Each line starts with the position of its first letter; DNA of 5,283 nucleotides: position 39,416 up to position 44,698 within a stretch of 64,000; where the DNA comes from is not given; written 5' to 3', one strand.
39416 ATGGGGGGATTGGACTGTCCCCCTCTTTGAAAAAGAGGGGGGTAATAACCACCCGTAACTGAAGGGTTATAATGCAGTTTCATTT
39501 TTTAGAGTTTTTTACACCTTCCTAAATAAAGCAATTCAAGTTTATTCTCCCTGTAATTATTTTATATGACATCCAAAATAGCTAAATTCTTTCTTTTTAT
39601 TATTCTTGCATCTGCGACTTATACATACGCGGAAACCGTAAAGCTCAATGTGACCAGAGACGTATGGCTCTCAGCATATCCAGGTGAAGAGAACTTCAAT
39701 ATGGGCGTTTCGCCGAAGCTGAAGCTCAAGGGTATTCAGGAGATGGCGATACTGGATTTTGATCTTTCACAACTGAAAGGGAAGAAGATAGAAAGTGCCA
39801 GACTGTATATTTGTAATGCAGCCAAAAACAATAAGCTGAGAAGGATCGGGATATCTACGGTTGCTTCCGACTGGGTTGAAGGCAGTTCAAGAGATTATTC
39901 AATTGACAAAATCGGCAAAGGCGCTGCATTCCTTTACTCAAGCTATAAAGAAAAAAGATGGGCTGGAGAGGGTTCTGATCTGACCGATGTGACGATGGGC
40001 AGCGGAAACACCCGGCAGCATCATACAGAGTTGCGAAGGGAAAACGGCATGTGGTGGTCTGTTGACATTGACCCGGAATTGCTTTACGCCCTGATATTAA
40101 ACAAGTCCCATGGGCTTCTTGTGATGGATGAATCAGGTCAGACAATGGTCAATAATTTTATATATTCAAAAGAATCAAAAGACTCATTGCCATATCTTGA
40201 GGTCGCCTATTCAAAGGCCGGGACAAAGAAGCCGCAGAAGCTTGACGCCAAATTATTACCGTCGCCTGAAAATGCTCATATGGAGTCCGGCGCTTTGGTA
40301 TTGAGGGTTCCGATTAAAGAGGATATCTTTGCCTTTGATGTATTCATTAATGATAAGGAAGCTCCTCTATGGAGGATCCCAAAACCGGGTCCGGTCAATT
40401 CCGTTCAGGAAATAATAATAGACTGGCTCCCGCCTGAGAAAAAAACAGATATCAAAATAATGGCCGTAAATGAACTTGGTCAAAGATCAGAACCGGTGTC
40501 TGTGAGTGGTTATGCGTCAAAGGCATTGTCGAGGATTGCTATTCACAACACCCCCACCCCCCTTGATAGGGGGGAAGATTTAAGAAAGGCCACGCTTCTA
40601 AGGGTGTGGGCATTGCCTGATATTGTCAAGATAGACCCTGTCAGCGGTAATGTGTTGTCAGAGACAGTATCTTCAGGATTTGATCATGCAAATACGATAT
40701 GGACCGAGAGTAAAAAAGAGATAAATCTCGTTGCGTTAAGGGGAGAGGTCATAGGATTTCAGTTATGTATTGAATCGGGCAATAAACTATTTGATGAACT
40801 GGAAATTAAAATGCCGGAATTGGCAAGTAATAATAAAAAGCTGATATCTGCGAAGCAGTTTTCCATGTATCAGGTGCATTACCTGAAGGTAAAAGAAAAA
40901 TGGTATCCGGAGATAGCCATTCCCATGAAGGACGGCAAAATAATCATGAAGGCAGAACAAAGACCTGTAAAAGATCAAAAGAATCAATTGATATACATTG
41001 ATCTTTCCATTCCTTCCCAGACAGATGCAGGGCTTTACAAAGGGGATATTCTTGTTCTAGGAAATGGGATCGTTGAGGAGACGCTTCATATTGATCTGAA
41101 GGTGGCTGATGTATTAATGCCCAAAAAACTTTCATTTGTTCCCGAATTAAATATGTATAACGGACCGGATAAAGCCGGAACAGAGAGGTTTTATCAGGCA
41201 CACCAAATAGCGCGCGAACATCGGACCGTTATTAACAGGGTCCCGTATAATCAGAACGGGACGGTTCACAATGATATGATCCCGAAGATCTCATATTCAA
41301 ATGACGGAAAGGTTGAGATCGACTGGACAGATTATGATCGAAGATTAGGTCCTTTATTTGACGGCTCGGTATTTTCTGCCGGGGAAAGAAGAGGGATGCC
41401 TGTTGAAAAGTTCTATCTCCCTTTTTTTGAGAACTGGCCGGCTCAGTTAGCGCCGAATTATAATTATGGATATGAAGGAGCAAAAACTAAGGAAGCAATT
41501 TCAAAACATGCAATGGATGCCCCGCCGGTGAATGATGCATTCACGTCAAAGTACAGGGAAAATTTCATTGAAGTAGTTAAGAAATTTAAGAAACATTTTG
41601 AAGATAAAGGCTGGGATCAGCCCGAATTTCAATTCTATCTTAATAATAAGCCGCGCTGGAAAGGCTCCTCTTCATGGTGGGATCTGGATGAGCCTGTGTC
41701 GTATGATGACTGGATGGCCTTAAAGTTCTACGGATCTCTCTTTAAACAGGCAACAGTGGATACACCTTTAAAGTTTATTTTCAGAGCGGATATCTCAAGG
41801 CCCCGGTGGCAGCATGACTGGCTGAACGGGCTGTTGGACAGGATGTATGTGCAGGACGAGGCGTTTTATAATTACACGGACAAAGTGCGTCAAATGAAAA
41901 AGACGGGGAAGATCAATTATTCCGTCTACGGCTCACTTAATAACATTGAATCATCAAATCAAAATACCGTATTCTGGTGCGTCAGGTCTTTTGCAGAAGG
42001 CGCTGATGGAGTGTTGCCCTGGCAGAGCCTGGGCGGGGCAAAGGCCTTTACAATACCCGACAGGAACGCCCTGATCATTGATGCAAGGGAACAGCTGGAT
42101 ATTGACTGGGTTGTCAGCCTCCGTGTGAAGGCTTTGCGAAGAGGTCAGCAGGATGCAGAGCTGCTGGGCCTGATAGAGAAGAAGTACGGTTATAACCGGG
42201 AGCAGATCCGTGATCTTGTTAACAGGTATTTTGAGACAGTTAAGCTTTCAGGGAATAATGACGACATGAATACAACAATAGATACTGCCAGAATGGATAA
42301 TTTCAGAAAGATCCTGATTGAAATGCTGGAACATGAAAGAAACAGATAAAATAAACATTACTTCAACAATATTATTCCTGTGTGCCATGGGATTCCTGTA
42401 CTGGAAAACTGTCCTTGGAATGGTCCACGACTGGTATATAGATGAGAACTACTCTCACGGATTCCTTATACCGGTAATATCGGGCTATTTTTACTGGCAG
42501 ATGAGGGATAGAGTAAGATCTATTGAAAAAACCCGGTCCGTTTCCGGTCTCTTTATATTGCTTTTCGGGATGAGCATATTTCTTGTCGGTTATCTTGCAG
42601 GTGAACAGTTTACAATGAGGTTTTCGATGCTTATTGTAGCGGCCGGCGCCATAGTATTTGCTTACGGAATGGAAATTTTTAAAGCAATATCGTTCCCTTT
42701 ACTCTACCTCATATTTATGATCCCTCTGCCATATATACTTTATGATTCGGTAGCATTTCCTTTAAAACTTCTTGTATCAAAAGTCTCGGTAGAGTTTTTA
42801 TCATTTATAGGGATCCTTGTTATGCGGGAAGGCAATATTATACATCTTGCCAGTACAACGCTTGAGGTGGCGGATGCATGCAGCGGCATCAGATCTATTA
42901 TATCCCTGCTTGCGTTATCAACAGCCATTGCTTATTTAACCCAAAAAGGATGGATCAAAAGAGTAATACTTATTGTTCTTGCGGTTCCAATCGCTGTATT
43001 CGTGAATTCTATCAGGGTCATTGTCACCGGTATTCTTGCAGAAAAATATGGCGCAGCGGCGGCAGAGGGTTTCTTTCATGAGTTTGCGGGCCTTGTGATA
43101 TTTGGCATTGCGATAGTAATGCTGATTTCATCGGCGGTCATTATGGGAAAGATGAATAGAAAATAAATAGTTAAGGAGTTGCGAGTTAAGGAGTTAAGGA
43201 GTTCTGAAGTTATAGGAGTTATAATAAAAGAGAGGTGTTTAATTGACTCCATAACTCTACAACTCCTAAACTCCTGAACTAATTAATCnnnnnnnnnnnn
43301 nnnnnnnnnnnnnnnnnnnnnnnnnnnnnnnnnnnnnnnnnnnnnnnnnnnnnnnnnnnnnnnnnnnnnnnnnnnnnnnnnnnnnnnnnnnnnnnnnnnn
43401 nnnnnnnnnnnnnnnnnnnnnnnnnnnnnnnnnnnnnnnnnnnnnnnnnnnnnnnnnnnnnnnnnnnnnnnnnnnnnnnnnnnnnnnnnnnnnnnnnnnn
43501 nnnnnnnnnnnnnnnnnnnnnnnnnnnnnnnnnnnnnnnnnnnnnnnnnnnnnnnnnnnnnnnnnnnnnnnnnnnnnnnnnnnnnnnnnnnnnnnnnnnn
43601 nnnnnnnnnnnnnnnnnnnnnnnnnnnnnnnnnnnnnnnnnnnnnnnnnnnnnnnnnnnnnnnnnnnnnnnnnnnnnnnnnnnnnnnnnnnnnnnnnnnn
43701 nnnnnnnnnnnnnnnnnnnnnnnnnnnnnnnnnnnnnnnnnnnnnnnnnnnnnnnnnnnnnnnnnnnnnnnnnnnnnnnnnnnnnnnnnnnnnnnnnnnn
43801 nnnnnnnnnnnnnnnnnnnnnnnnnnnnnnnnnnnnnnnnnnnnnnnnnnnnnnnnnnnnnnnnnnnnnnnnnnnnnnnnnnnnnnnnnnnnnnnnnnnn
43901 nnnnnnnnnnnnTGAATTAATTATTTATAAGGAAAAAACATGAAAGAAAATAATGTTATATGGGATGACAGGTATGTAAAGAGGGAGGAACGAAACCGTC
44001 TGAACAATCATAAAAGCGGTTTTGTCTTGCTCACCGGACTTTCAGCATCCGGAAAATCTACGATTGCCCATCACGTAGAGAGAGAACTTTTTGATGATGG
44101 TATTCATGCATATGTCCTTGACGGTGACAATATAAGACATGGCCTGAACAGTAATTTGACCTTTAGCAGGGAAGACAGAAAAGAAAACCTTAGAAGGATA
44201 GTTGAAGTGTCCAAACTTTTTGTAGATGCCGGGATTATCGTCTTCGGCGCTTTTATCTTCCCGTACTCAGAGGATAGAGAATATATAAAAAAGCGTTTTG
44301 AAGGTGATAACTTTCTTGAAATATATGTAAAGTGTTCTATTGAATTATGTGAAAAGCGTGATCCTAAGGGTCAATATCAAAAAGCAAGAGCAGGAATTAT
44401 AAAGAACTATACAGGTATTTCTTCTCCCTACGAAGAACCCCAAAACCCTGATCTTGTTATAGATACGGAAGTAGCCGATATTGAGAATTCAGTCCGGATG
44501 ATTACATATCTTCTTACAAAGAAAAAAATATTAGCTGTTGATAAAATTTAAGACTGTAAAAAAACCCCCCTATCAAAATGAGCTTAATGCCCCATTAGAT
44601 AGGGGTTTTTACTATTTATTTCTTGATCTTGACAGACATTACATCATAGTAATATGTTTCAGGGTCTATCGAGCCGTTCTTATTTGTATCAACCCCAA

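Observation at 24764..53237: PAPS supply plus sulfotransferases embedded in an exosortase locus: predicted sulfated exopolysaccharide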

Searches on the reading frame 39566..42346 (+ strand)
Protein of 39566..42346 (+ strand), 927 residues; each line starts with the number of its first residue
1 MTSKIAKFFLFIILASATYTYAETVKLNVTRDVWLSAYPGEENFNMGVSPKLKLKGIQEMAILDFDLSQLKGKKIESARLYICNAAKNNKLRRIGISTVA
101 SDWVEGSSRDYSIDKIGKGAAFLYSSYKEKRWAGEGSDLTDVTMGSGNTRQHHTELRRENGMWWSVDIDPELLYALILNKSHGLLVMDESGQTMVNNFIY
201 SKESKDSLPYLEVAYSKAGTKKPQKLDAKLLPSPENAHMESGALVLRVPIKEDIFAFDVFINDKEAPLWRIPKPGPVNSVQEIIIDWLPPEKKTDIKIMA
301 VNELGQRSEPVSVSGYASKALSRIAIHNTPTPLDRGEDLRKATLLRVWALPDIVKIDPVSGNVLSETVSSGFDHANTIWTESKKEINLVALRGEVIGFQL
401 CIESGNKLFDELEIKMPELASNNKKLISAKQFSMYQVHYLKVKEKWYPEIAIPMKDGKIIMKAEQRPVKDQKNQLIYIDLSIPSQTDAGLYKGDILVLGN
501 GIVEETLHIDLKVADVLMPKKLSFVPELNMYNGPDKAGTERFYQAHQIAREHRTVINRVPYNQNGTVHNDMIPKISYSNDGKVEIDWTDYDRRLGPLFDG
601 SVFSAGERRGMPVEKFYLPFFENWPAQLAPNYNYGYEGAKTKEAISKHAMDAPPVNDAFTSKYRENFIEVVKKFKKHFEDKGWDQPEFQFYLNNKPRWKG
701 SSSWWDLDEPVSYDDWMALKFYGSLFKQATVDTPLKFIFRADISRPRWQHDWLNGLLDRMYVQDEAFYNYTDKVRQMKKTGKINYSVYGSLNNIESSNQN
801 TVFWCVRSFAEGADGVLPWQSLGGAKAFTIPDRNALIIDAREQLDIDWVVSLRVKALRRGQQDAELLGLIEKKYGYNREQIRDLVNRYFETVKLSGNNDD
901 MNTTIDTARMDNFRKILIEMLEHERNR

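Call 4: search_protein_families(library=pfam, proteins=[window:39566-42346:+])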
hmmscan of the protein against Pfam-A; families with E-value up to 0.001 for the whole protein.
window:39566-42346:+ (927 aa): 2 families
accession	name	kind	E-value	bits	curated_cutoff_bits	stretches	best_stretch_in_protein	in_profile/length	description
PF22680.2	Glyco_hydro_123_N_2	-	2.1e-09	37.8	27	1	380-497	17-140/142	Glycoside hydrolase 123 N-terminal domain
PF19543.5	GH123_N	-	1.2e-05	23.8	22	1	380-518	187-310/969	Glycoside hydrolase 123, N-terminal domain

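Call 5: search_protein_families(library=ncbifam, proteins=[window:39566-42346:+])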
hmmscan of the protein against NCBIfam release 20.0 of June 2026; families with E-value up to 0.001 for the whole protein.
window:39566-42346:+ (927 aa): 1 family
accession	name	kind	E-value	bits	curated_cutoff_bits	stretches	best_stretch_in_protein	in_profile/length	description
NF033679.1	DNRLRE_dom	domain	1.3e-06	28.6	34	1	58-213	30-163/164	DNRLRE domain-containing protein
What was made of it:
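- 39566..42349 (+): 927-aa secreted protein with a DNRLRE domain and a GH123_N-like domain. It is conserved directly upstream of xrtA in the close relatives. Calls 4, 5.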

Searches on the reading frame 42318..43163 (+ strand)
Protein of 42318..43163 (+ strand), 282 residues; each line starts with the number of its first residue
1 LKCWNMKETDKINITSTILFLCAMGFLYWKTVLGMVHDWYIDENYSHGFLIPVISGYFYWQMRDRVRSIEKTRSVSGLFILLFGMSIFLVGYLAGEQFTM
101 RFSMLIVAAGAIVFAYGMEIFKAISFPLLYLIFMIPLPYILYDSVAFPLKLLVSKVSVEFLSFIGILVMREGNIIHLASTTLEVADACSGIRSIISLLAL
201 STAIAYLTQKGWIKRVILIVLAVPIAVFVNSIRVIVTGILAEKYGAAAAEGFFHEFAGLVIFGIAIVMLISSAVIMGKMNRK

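Call 4: search_protein_families(library=pfam, proteins=[window:42318-43163:+])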
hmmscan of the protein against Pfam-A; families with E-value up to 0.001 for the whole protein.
window:42318-43163:+ (282 aa): 1 family
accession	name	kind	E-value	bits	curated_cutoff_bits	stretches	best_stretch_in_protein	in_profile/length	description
PF09721.15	Exosortase_EpsH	-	6.2e-77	258.8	25.7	1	22-271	2-249/254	Transmembrane exosortase (Exosortase_EpsH)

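Call 5: search_protein_families(library=ncbifam, proteins=[window:42318-43163:+])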
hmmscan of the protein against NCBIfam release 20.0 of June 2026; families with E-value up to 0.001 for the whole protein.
window:42318-43163:+ (282 aa): 19 families
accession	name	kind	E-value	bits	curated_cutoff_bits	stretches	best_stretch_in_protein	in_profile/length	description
TIGR04152.1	exosort_VPLPA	exception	3.1e-70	237.6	400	1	37-281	2-247/486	VPLPA-CTERM-specific exosortase XrtD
NF038142.1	exosort_XrtW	exception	1.1e-68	231.8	425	1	16-280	4-269/494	exosortase W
TIGR03109.2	exosort_XrtA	exception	1.4e-66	224.6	208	1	18-273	4-256/261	exosortase A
TIGR02602.1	8TM_EpsH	subfamily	5.7e-62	209.4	105.55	1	37-271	2-235/241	exosortase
NF035943.2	exosort_XrtV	exception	2.3e-45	154.9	313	1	16-274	4-264/270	exosortase V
TIGR03113.1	exosort_XrtB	exception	8.8e-39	133.7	275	1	24-275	8-263/268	exosortase B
TIGR04151.1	exosort_VPDSG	exception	1.2e-25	90.6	300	1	41-281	54-304/306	VPDSG-CTERM-specific exosortase XrtC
TIGR04178.1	exo_archaeo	signature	1.2e-20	73.6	23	1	182-270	1-88/97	exosortase/archaeosortase family protein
TIGR04156.1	cyanoexo_CrtB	exception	1.1e-15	57.9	300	1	17-271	9-261/280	cyanoexosortase B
TIGR03763.1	cyanoexo_CrtA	exception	5.9e-15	55.5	150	1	60-271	47-253/260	cyanoexosortase A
TIGR04476.1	exosort_XrtN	exception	3.1e-13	49.6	200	1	65-268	47-238/406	exosortase N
NF033464.1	cyanoexo_CrtC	exception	2.2e-12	47.1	225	1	20-268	10-265/278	cyanoexosortase C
NF033770.1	exosort_XrtT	exception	9.9e-11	40.9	250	1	18-270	2-261/472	exosortase T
TIGR04124.1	archaeo_artE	exception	2.9e-10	40.4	95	1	139-270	20-144/153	archaeosortase family protein ArtE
TIGR03762.1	archaeo_artC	exception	2.3e-06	27.6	100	1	156-269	151-267/274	archaeosortase C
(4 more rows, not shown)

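Call 42: search_protein_representatives(protein=window:42318-43163:+)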
Query: 282 residues. Proteins with E-value up to 0.001 (for the whole library): 14911; up to 1e-10: 7968; up to 1e-30: 901. The best 150 are listed.
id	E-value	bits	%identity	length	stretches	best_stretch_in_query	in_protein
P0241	1.1e-112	392.6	67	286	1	12-280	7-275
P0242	4.9e-75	269.3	48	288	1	10-282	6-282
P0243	3.0e-74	266.7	50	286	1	21-273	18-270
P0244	1.1e-71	258.3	49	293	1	12-279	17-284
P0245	1.0e-68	248.5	47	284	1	24-272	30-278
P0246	1.6e-68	247.9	50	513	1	21-278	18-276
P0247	4.6e-68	246.4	46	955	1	19-278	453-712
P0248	4.8e-68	246.3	44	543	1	9-280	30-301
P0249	7.3e-65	235.9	44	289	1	18-276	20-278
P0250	4.5e-64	233.3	43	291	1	19-275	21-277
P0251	9.4e-64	232.3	49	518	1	9-280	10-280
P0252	1.3e-62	228.5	45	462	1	27-280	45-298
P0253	1.7e-62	228.2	42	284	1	14-278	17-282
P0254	2.0e-62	227.9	42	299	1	13-279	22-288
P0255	1.2e-61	225.4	47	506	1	22-275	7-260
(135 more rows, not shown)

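Call 47: find_related_loci(query=A3, collection=genome_contigs, flank=10000)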
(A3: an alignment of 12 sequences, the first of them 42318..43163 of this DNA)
Query A3 (282 aa) in genome_contigs; peptide patterns used: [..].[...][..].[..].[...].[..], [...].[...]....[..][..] (x = any residue, [..] = any of these).
599 stretches matched a pattern (row limit reached: there are more); 581 encode a relative of the query (tblastn E <= 1e-3); the best 80 are kept; 80 distinct loci.
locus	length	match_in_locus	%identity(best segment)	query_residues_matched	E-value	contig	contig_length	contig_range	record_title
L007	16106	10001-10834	71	5-282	7e-130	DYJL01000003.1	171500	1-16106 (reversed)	MAG TPA_asm: Nitrospira japonica isolate FI88_42_154 Afr_mines_FI88_58_length_171500_cov_66_708606, whole genome shotgun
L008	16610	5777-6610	67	5-282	1e-118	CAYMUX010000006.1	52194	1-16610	MAG TPA_asm: uncultured Nitrospiraceae bacterium isolate SRP302447_co3_820 genome assembly, contig: NODE_1718_length_521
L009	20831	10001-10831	70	6-282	4e-126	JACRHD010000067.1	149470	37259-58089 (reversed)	MAG: Nitrospirae bacterium isolate NC_groundwater_1768_Pr3_B-0.1um_50_19 SR-2_scaffold_141_4169565, whole genome shotgun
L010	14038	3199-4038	64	1-276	2e-106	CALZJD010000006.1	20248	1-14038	MAG: Thermodesulfovibrionia bacterium isolate FO_M_Nitrospirota_05 genome assembly, contig: scaffold_1810, whole genome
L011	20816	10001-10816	61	11-282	6e-105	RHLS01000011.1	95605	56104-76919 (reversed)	MAG: Desulfuromonadales bacterium isolate GT-UBC1 NODE_29_length_95605_cov_51.227_ID_404894, whole genome shotgun sequen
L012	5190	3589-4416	57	7-282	4e-105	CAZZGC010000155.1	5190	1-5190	MAG TPA_asm: uncultured Thermodesulfovibrio sp. isolate binchicken_co172_70 genome assembly, contig: NODE_16170_length_5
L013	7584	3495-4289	58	18-282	1e-101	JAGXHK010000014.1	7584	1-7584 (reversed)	MAG: Desulfuromonadales bacterium isolate LH_M60 k141_112289, whole genome shotgun sequence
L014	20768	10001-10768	65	27-282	9e-101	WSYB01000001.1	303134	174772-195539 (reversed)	MAG: Geobacteraceae bacterium isolate X3_MetaBAT.27 scaffold_60, whole genome shotgun sequence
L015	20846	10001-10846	59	1-282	2e-98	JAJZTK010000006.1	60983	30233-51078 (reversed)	MAG: Deltaproteobacteria bacterium isolate SKS3.bin71 NODE_689_length_60983_cov_1.903493, whole genome shotgun sequence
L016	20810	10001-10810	61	11-280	8e-96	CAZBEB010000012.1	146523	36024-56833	MAG TPA_asm: uncultured Geobacter sp. isolate binchicken_co269_196 genome assembly, contig: NODE_110_length_146523_cov_7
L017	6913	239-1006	52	27-282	1e-87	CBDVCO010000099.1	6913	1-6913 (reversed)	MAG TPA_asm: uncultured bacterium isolate SRR22302368_binner123_Refined_21 genome assembly, contig: ERZ25747235.6014, wh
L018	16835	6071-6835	53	28-282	1e-85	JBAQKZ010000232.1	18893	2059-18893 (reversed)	MAG: Geobacteraceae bacterium isolate MFD12071_ilm_asm_bin1 k127_16955, whole genome shotgun sequence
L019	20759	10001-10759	55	27-278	8e-85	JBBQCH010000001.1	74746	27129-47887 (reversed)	MAG: Geobacterales bacterium isolate Co_metawrap_1265 Cmw_1265_k141_19381322_length_74746_cov_13.9986, whole genome shot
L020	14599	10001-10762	54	27-278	7e-85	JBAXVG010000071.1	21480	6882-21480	MAG: Desulfuromonadales bacterium isolate ELA681 MAG681_71, whole genome shotgun sequence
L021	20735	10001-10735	55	27-271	1e-84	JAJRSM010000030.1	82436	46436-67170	MAG: Deltaproteobacteria bacterium isolate Dive100_bin4.97 k141_299152, whole genome shotgun sequence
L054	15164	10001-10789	46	19-282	2e-74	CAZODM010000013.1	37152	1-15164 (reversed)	MAG TPA_asm: uncultured Desulfobacterales bacterium isolate SRP128015_co1_242 genome assembly, contig: NODE_1088_length_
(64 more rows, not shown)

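Call 90: search_protein_families(library=pfam, proteins=[L054:12592-15078:+], max_evalue=1)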
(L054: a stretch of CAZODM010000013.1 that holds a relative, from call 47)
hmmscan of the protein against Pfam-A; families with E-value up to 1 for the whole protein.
L054:12592-15078:+ (829 aa): 2 families
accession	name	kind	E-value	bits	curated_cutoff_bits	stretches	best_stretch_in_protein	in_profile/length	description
PF21345.3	PcRGLX_2nd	-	5.8e-05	22.7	23.5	1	104-227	2-122/360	PcRGLX-like protein central beta sandwich domain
PF19501.5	PcRGLX_1st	-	0.0069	16.6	22.1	1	22-72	16-64/83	PcRGLX-like N-terminal RIFT barrel domain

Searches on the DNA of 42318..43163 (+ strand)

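Call 95: search_rna_families(sources=[L007, L008, L009, L168], threshold=gathering)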
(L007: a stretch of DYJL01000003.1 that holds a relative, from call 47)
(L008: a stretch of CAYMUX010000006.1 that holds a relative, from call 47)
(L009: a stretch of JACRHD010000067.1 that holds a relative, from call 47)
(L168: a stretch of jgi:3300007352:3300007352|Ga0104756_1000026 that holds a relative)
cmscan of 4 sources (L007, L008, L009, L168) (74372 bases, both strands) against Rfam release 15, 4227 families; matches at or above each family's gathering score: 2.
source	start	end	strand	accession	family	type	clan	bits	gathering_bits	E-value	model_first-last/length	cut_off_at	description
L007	13948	14027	-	RF03167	c-di-GMP-I-GGC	Cis-reg; riboswitch;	CL00126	65.7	59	3.1e-13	1-80/80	no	c-di-GMP-I-GGC riboswitch aptamer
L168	14747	14831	+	RF00005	tRNA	Gene; tRNA;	CL00001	57.6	29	9.5e-10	1-71/71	no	tRNA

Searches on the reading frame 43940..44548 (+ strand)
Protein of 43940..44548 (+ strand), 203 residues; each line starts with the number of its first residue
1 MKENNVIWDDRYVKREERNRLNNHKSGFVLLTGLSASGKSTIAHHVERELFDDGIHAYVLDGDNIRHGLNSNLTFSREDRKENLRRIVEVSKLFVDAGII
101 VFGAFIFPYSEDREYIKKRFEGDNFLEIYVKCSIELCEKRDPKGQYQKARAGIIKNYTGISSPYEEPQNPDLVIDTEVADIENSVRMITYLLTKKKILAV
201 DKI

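Call 4: search_protein_families(library=pfam, proteins=[window:43940-44548:+])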
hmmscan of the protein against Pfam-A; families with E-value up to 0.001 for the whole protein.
window:43940-44548:+ (203 aa): 6 families
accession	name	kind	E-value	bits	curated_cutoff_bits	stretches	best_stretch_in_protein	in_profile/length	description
PF01583.26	APS_kinase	-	7.7e-63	211.5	21.1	1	28-175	4-152/152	Adenylylsulphate kinase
PF13671.12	AAA_33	-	1.5e-06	29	27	1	29-90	2-58/143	AAA domain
PF08433.16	KTI12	-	6.2e-05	23.1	22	1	29-90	4-64/271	Chromatin associated protein KTI12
PF13191.12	AAA_16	-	7.8e-05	23.7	32.6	1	20-67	18-63/167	AAA ATPase domain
PF13238.12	AAA_18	-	0.00031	21.6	29.4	1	29-137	1-104/128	AAA domain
PF20720.3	nSTAND3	-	0.00033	20.8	27.2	1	25-65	16-54/155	Novel STAND NTPase 3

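Call 5: search_protein_families(library=ncbifam, proteins=[window:43940-44548:+])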
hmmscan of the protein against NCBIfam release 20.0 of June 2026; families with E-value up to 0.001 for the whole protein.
window:43940-44548:+ (203 aa): 8 families
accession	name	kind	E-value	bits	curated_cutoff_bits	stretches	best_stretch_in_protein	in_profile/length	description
NF003013.0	PRK03846.1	subfamily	3.5e-79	265.2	163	1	2-198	4-200/202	adenylyl-sulfate kinase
TIGR00455.1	apsK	equivalog_domain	1.3e-71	240.1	138.7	1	8-189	1-181/184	adenylyl-sulfate kinase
NF004035.0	PRK05506.1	subfamily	6.1e-70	236.2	715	1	2-196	436-630/632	bifunctional sulfate adenylyltransferase subunit 1/adenylylsulfate kinase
NF004040.0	PRK05537.1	equivalog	1.9e-51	175.2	669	1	17-197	386-569/572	bifunctional sulfate adenylyltransferase/adenylylsulfate kinase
NF002059.0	PRK00889.1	subfamily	6.5e-51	172.5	244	1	28-198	7-175/177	adenylyl-sulfate kinase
NF004041.0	PRK05541.1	subfamily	1.5e-29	103.2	127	1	26-196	7-174/176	adenylyl-sulfate kinase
TIGR03574.1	selen_PSTK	equivalog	7.8e-08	32.1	290.5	1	29-178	2-152/249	L-seryl-tRNA(Sec) kinase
NF008583.0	PRK11545.1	equivalog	0.00088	18.8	265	0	23-165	5-146/177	gluconokinase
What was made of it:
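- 43940..44551 (+): CysC, the adenylyl-sulfate (APS) kinase that makes PAPS. It is the last gene of the xrtA-epsI-cysC unit. NF003013, 265 bits against 163; TIGR00455, 240 bits against 139 (call 5).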
